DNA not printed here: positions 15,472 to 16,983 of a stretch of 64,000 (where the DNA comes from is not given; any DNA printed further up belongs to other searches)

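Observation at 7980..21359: LacI-controlled 12-kb operon fusing a Liv-type ABC importer with KDG-pathway and acyl-CoA enzymes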

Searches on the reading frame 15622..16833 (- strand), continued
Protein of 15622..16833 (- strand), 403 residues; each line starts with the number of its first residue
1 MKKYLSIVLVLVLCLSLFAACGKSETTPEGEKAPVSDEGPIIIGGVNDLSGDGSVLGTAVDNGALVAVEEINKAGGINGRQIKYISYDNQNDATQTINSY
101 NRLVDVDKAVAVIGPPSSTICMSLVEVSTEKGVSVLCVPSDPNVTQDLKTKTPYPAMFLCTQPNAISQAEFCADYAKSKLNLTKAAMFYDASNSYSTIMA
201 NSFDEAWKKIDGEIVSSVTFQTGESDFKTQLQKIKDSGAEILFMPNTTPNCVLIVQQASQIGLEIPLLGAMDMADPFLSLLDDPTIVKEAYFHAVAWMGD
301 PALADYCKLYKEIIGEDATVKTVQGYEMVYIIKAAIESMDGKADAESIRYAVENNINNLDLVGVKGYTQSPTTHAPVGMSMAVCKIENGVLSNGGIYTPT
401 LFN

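Call 11: find_encoding_contigs(protein=P0019, flank=10000, max_places=2)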
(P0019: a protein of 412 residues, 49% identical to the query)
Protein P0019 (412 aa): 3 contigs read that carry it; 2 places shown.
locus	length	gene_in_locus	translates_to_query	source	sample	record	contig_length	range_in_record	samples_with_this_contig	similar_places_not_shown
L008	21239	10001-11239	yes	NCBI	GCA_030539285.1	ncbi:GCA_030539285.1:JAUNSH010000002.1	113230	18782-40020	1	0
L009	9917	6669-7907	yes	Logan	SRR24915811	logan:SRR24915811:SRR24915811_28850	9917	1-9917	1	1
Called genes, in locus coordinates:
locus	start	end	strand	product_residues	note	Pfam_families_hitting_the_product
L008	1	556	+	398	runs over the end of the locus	PF02920:Integrase_DNA, PF00589:Phage_integrase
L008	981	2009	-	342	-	PF00294:PfkB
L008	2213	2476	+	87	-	-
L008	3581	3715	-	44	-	-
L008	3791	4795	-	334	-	PF00248:Aldo_ket_red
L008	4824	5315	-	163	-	PF04074:DUF386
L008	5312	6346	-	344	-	PF00356:LacI, PF00532:Peripla_BP_1, PF13407:Peripla_BP_4, PF13377:Peripla_BP_3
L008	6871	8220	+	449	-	PF01946:Thi4, PF00890:FAD_binding_2, PF01134:GIDA (weak), PF01266:DAO (faint), PF03486:HI0933_like (faint), PF07992:Pyr_redox_2 (faint), PF12831:FAD_oxidored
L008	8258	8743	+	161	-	PF01575:MaoC_dehydratas, PF13452:FAS1_DH_region (weak)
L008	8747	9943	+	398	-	PF02515:CoA_transf_3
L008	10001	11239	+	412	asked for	PF13433:Peripla_BP_5, PF13458:Peripla_BP_6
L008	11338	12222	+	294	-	PF02653:BPD_transp_2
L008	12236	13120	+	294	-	PF02653:BPD_transp_2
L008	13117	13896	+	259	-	PF13175:AAA_15 (faint), PF13476:AAA_23 (weak), PF00005:ABC_tran, PF13304:AAA_21 (faint), PF12399:BCA_ABC_TP_C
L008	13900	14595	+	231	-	PF00005:ABC_tran, PF13304:AAA_21 (faint)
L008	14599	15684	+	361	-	PF01408:GFO_IDH_MocA, PF03447:NAD_binding_3 (weak), PF22725:GFO_IDH_MocA_C3, PF02894:GFO_IDH_MocA_C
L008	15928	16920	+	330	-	PF00083:Sugar_tr (faint), PF07690:MFS_1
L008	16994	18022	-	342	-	PF00294:PfkB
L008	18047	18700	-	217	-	PF01081:Aldolase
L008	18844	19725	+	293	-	PF12833:HTH_18, PF00165:HTH_AraC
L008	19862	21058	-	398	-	PF02515:CoA_transf_3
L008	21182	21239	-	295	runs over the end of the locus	PF00126:HTH_1, PF03466:LysR_substrate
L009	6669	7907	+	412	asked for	PF13433:Peripla_BP_5, PF13458:Peripla_BP_6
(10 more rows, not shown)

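Call 12: find_encoding_contigs(protein=P0040, flank=10000, max_places=2)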
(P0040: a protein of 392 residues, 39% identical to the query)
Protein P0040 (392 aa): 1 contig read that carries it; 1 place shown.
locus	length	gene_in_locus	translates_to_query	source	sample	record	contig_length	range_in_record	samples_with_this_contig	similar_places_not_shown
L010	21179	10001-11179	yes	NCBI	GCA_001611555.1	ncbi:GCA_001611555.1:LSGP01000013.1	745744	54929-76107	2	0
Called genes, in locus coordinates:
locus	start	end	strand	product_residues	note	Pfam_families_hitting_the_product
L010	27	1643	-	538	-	PF00657:Lipase_GDSL (faint), PF13472:Lipase_GDSL_2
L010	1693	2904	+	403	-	PF05977:MFS_3 (faint), PF12832:MFS_1_like (weak), PF07690:MFS_1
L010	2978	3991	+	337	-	PF01757:Acyl_transf_3, PF07786:HGSNAT_cat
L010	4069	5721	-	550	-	PF02878:PGM_PMM_I, PF02879:PGM_PMM_II, PF02880:PGM_PMM_III, PF00408:PGM_PMM_IV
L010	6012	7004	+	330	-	PF00356:LacI, PF00532:Peripla_BP_1, PF13407:Peripla_BP_4, PF13377:Peripla_BP_3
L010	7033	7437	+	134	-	PF16867:DMSP_lyase, PF01050:MannoseP_isomer (weak), PF02311:AraC_binding, PF07883:Cupin_2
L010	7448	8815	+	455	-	PF00724:Oxidored_FMN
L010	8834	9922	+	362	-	PF08240:ADH_N, PF16912:Glu_dehyd_C, PF00107:ADH_zinc_N, PF13602:ADH_zinc_N_2 (weak)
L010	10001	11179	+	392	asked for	PF13433:Peripla_BP_5, PF13458:Peripla_BP_6, PF01094:ANF_receptor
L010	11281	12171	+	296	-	PF02653:BPD_transp_2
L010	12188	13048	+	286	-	PF02653:BPD_transp_2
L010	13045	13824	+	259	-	PF02463:SMC_N (faint), PF00005:ABC_tran, PF13401:AAA_22 (faint), PF13304:AAA_21 (weak), PF12399:BCA_ABC_TP_C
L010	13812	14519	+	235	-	PF00005:ABC_tran, PF13304:AAA_21 (faint)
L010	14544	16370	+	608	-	PF00890:FAD_binding_2, PF07992:Pyr_redox_2 (faint), PF02910:Succ_DH_flav_C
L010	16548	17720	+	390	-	PF01546:Peptidase_M20, PF07687:M20_dimer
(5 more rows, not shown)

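Call 15: find_related_loci(query=A1, collection=genome_contigs, flank=10000)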
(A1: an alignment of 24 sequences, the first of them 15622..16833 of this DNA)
Query A1 (403 aa) in genome_contigs; peptide patterns used: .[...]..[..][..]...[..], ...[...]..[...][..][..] (x = any residue, [..] = any of these).
103 stretches matched a pattern; 89 encode a relative of the query (tblastn E <= 1e-3); the best 80 are kept; 80 distinct loci.
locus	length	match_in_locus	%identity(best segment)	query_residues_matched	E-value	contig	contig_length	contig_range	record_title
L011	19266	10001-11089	85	41-403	0e+0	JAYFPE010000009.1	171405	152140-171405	MAG: Candidatus Pelethousia sp. isolate CA_100 c_CA_000000049554, whole genome shotgun sequence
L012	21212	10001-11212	49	1-391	5e-121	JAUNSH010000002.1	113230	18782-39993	MAG: Eubacteriales bacterium isolate S4M_St_6 NODE_35_length_113230_cov_18.184758, whole genome shotgun sequence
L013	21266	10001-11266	48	1-402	4e-118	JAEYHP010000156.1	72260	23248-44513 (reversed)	MAG: Bacillota bacterium isolate OH_HFB_328 k127_2150523, whole genome shotgun sequence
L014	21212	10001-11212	48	2-399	2e-117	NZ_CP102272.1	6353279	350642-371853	[Clostridium] asparagiforme DSM 15981 chromosome, complete genome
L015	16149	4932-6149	49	1-391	4e-115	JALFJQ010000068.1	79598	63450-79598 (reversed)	MAG: Clostridiales bacterium isolate SUG741 k141_129769, whole genome shotgun sequence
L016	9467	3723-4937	48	1-391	5e-114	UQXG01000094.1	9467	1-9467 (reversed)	uncultured Clostridiales bacterium isolate UMGS729 genome assembly, contig: NODE_521_length_9467_cov_8.736932, whole gen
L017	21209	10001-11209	48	1-391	2e-113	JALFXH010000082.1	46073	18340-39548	MAG: Clostridiales bacterium isolate SUG1096 k141_4034, whole genome shotgun sequence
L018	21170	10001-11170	48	1-391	3e-113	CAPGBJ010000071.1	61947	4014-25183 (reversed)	MAG TPA_asm: uncultured Oscillospiraceae bacterium isolate MGBC162102 genome assembly, contig: MGBC162102.71, whole geno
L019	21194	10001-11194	48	1-397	4e-112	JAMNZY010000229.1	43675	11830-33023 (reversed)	MAG: Bacillota bacterium isolate Bin_60 Bin_60_scaffold_524, whole genome shotgun sequence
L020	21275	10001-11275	47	1-399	5e-109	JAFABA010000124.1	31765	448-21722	MAG: Bacillota bacterium isolate OH_SBB_106 k127_331497, whole genome shotgun sequence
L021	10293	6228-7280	49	41-391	4e-107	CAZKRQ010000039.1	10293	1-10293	MAG TPA_asm: uncultured Oscillospiraceae bacterium isolate SRP287540_co1_301 genome assembly, contig: NODE_7178_length_1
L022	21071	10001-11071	52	41-399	2e-115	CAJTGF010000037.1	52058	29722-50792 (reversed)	Clostridiaceae bacterium isolate C65_88_CS_BP genome assembly, contig: MGBC000181.37, whole genome shotgun sequence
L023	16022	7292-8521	47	1-392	4e-116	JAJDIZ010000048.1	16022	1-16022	Ruminococcaceae bacterium OttesenSCG-928-D13 AH-928-D13_NODE_48, whole genome shotgun sequence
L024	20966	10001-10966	27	41-363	1e-25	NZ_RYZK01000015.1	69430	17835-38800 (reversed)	Shimia sediminis strain ZQ172 Scaffold15, whole genome shotgun sequence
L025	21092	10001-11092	26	1-374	1e-24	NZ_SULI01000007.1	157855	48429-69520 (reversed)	Shimia litoralis strain CL-ES2 scaffold7, whole genome shotgun sequence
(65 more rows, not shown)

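Call 18: search_protein_families(library=pfam, proteins=[L014:652-2658:+, L014:2655-4388:+, L014:4499-5047:+, L014:5024-6928:-, L014:7014-7886:-, L014:14558-15325:+, L014:15360-16376:+, L014:16333-17226:+, L014:17753-19144:+, L014:19178-21202:+], max_evalue=0.00001)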
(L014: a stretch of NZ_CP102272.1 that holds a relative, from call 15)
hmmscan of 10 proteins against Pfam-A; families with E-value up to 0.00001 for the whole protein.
L014:652-2658:+ (668 aa): 0 families

L014:2655-4388:+ (577 aa): 0 families

L014:4499-5047:+ (182 aa): 2 families
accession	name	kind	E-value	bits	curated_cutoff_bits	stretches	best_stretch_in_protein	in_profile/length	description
PF15714.11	SpoVT_C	-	8.5e-50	168.6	27.5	1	54-181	1-128/128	Stage V sporulation protein T C-terminal, transcription factor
PF04014.23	MazE_antitoxin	-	4.6e-13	49.3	24.7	1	7-51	1-45/48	Antidote-toxin recognition MazE, bacterial antitoxin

L014:5024-6928:- (634 aa): 1 family
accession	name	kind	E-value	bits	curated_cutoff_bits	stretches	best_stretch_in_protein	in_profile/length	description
PF05960.17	DUF885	-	1.1e-88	299.6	32.4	1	92-602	7-530/532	Bacterial protein of unknown function (DUF885)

L014:7014-7886:- (290 aa): 3 families
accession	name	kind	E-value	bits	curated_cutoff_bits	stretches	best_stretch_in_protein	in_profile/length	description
PF08501.16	Shikimate_dh_N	-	3e-22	79.1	27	1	14-95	1-82/83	Shikimate dehydrogenase substrate binding domain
PF18317.6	SDH_C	-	6.1e-12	45.5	25.8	1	253-281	1-29/31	Shikimate 5'-dehydrogenase C-terminal domain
PF03435.24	Sacchrp_dh_NADP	-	2.2e-06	28.5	25.1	1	129-203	2-77/129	Saccharopine dehydrogenase NADP binding domain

L014:14558-15325:+ (255 aa): 3 families
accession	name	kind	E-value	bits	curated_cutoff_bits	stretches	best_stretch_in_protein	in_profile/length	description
PF13561.12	adh_short_C2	-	7.4e-52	176.7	27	1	12-251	6-236/236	Enoyl-(Acyl carrier protein) reductase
PF00106.31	adh_short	-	6.5e-46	156.7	26.6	1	3-203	1-193/195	short chain dehydrogenase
PF08659.16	KR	-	2.9e-15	57.1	22.6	1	4-160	2-150/180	KR domain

L014:15360-16376:+ (338 aa): 4 families
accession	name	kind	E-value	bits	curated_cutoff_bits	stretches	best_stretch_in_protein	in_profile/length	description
PF00532.27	Peripla_BP_1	-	3.8e-34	118.9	22.2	1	61-311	2-265/281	Periplasmic binding proteins and sugar binding domain of LacI family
PF13377.12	Peripla_BP_3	-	3.2e-31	109.1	26.5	1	169-334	2-167/167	Periplasmic binding protein-like domain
PF13407.12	Peripla_BP_4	-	2.1e-21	77.1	35.1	1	63-310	1-257/258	Periplasmic binding protein domain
PF00356.27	LacI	-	4.5e-21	74.8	27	1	5-49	2-46/46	Bacterial regulatory proteins, lacI family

L014:16333-17226:+ (297 aa): 1 family
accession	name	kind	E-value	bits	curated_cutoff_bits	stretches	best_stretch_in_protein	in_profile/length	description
PF01261.30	AP_endonuc_2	-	5e-39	134.9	31.1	1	39-290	2-248/249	Xylose isomerase-like TIM barrel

L014:17753-19144:+ (463 aa): 2 families
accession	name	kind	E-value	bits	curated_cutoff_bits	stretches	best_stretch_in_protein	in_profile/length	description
PF00078.32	RVT_1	-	2.8e-43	148.4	29.6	1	105-315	1-205/205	Reverse transcriptase (RNA-dependent DNA polymerase)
PF08388.16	GIIM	-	9.2e-16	58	23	1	332-406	2-76/80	Group II intron, maturase-specific domain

L014:19178-21202:+ (674 aa): 2 families
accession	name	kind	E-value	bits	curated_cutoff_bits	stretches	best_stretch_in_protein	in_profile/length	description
PF00890.30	FAD_binding_2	-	1.3e-18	67.9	20.4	1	36-279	2-266/414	FAD binding domain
PF07992.20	Pyr_redox_2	-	1.8e-06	28.1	26.1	0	36-228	3-108/291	Pyridine nucleotide-disulphide oxidoreductase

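Call 20: search_protein_families(library=pfam, proteins=[L013:14731-15528:+, L013:15525-16526:+, L013:16523-17488:+, L013:17490-18383:+, L013:19451-19813:+, L023:12200-14158:+, L019:5660-6595:+, L019:17903-19444:+, L011:4274-5182:-, L013:3835-4740:-], max_evalue=0.00001)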
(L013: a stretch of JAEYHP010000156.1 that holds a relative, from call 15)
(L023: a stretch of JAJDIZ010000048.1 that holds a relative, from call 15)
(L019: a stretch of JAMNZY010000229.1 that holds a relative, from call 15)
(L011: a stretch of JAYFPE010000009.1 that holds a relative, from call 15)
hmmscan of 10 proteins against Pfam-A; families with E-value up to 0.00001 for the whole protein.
L013:14731-15528:+ (265 aa): 1 family
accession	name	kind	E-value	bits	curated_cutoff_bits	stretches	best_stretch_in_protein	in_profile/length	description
PF01261.30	AP_endonuc_2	-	4.8e-17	62.9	31.1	1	13-253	2-247/249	Xylose isomerase-like TIM barrel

L013:15525-16526:+ (333 aa): 1 family
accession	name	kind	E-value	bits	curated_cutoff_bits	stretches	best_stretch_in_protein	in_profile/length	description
PF01408.29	GFO_IDH_MocA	-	3.6e-16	60.4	24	1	2-120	1-115/120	Oxidoreductase family, NAD-binding Rossmann fold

L013:16523-17488:+ (321 aa): 3 families
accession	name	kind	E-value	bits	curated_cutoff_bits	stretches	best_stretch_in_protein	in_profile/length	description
PF01408.29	GFO_IDH_MocA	-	5.1e-21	76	24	1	6-125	1-120/120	Oxidoreductase family, NAD-binding Rossmann fold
PF22725.1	GFO_IDH_MocA_C3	-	2.9e-09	37.4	27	1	161-233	45-121/124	GFO/IDH/MocA C-terminal domain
PF02894.22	GFO_IDH_MocA_C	-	2e-08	34.7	22.9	1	164-309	45-209/218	Oxidoreductase family, C-terminal alpha/beta domain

L013:17490-18383:+ (297 aa): 1 family
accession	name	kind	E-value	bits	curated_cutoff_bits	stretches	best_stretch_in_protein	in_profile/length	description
PF01261.30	AP_endonuc_2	-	3e-39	135.6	31.1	1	21-281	3-242/249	Xylose isomerase-like TIM barrel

L013:19451-19813:+ (120 aa): 0 families

L023:12200-14158:+ (652 aa): 2 families
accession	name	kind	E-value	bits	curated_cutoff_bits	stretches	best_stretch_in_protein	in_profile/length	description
PF00890.30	FAD_binding_2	-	1e-22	81.4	20.4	2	21-259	3-262/414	FAD binding domain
PF07992.20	Pyr_redox_2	-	2.2e-07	31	26.1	0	19-50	2-35/291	Pyridine nucleotide-disulphide oxidoreductase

L019:5660-6595:+ (311 aa): 1 family
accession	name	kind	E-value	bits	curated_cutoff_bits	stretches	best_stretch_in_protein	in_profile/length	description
PF01408.29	GFO_IDH_MocA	-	1e-26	94.4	24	1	9-128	1-120/120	Oxidoreductase family, NAD-binding Rossmann fold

L019:17903-19444:+ (513 aa): 2 families
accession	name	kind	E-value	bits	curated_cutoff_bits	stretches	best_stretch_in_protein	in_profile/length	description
PF00501.34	AMP-binding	-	1.5e-78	264.7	29.9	1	10-379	4-384/384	AMP-binding enzyme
PF13193.12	AMP-binding_C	-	4e-14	53.7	24.5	1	429-502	1-76/76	AMP-binding enzyme C-terminal domain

L011:4274-5182:- (302 aa): 2 families
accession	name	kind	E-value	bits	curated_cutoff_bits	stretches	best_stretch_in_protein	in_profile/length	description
PF00892.27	EamA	-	2e-44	151.6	28.2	2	157-293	2-133/135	EamA-like transporter family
PF03151.22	TPT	-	1.1e-07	32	30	1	43-291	36-288/291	Triose-phosphate Transporter family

L013:3835-4740:- (301 aa): 1 family
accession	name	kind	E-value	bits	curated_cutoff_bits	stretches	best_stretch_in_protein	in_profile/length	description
PF00294.29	PfkB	-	6.4e-35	121.4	25.8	1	3-285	5-296/302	pfkB family carbohydrate kinase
